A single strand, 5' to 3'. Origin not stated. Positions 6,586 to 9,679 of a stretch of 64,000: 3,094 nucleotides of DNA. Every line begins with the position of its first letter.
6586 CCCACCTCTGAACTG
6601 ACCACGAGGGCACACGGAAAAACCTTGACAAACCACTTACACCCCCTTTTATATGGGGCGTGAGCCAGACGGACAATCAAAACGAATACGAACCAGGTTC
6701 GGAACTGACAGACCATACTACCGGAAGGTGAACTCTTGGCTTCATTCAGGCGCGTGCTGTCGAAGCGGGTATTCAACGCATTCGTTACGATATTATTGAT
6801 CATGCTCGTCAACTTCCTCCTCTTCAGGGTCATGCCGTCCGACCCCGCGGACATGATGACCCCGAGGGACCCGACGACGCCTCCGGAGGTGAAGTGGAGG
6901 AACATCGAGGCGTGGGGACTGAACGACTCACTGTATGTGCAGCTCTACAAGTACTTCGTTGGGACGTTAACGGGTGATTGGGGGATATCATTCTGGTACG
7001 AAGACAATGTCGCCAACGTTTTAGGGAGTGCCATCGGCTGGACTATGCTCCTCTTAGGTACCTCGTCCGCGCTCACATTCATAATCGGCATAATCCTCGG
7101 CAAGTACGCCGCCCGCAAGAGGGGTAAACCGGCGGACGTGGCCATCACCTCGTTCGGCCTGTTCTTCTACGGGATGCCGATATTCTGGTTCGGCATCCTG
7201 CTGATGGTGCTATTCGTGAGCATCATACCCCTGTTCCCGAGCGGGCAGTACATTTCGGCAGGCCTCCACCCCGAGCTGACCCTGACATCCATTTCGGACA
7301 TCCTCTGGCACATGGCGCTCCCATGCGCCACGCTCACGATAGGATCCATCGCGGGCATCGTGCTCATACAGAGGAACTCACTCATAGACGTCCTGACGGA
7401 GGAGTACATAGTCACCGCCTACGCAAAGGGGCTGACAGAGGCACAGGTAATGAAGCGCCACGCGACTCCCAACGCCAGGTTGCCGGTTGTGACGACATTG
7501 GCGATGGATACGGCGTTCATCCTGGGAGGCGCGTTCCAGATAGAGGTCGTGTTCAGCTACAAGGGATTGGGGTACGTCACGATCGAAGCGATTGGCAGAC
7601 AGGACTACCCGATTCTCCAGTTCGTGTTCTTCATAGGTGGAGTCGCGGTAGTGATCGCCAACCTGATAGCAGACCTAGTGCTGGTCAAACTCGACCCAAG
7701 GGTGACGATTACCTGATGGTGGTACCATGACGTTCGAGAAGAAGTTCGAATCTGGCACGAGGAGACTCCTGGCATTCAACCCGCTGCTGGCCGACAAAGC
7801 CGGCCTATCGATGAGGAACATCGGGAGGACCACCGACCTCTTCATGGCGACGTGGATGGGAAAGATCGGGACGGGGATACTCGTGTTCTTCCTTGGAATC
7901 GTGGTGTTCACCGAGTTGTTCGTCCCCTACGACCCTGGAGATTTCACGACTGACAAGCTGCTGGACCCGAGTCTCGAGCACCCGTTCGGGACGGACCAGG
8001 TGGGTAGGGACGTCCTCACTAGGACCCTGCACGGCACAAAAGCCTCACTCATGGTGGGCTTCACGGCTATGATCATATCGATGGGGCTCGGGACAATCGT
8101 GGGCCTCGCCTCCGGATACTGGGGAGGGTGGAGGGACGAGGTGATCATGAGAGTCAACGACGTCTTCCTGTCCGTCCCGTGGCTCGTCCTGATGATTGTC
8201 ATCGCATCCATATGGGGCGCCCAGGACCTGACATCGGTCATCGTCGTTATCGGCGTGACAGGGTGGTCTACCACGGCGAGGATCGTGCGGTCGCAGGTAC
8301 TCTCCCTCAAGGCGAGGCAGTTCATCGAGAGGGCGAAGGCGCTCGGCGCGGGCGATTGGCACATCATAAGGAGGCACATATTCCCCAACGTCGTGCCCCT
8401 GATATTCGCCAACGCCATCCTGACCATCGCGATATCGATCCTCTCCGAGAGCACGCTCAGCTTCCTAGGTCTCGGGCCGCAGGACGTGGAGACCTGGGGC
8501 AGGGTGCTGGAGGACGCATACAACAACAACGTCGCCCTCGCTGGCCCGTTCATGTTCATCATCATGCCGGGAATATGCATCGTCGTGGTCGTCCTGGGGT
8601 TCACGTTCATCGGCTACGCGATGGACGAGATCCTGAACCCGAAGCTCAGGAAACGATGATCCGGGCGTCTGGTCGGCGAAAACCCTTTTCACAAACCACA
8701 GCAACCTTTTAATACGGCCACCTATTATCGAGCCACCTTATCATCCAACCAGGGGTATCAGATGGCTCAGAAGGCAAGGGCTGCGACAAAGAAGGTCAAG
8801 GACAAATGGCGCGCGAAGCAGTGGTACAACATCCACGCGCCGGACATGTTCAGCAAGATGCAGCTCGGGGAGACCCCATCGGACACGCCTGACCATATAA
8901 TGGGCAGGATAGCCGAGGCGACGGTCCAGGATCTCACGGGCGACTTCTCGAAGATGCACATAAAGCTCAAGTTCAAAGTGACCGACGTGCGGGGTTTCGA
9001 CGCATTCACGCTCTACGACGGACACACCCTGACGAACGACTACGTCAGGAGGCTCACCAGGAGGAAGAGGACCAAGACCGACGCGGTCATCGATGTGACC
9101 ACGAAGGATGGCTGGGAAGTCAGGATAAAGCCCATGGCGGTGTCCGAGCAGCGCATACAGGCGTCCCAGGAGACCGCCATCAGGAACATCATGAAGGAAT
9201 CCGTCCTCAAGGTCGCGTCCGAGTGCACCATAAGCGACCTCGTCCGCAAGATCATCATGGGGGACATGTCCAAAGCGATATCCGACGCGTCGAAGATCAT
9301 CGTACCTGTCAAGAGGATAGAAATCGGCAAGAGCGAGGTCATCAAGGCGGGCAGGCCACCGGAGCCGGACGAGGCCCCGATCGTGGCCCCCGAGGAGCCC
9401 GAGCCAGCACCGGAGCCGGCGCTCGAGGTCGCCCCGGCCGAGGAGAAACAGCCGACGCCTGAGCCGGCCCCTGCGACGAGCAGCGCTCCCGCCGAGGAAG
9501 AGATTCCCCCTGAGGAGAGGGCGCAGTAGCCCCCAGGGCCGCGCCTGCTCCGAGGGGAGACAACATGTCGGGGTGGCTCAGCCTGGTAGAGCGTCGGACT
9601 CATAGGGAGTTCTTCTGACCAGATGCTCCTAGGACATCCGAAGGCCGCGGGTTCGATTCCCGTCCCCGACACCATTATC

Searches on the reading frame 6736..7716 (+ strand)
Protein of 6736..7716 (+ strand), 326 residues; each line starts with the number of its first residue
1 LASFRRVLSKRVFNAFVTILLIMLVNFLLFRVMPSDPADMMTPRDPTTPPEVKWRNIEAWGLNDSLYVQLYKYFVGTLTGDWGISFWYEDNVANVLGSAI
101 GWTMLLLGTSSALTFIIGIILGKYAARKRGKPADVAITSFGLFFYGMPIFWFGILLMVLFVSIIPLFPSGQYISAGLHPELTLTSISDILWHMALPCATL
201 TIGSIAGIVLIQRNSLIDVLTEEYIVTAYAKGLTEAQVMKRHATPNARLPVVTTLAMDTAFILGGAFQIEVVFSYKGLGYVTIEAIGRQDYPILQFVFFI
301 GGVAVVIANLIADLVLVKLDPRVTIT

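Call 17: search_protein_families(library=pfam, proteins=[window:6736-7716:+], max_evalue=0.00001)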
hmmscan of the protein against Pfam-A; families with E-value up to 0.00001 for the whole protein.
window:6736-7716:+ (326 aa): 2 families
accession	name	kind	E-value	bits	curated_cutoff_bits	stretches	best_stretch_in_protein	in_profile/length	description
PF00528.27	BPD_transp_1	-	1.9e-38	132.5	26.4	1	118-324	1-183/184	Binding-protein-dependent transport system inner membrane component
PF19300.4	BPD_transp_1_N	-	1.5e-09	38.5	23.8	1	6-80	3-75/114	Binding-prot-dependent transport system membrane comp, N-term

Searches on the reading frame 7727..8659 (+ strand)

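Call 17: search_protein_families(library=pfam, proteins=[window:7727-8659:+], max_evalue=0.00001)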
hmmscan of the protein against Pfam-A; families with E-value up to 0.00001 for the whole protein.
window:7727-8659:+ (310 aa): 1 family
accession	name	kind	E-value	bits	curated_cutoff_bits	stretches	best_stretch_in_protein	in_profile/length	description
PF00528.27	BPD_transp_1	-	9.9e-32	110.6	26.4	1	122-309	1-184/184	Binding-protein-dependent transport system inner membrane component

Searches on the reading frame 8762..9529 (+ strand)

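Call 17: search_protein_families(library=pfam, proteins=[window:8762-9529:+], max_evalue=0.00001)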
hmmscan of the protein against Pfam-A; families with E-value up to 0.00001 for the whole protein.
window:8762-9529:+ (255 aa): 1 family
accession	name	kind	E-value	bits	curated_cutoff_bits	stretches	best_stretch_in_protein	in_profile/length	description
PF01015.23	Ribosomal_S3Ae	-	5.4e-66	222.2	29.3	1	9-196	3-190/191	Ribosomal S3Ae family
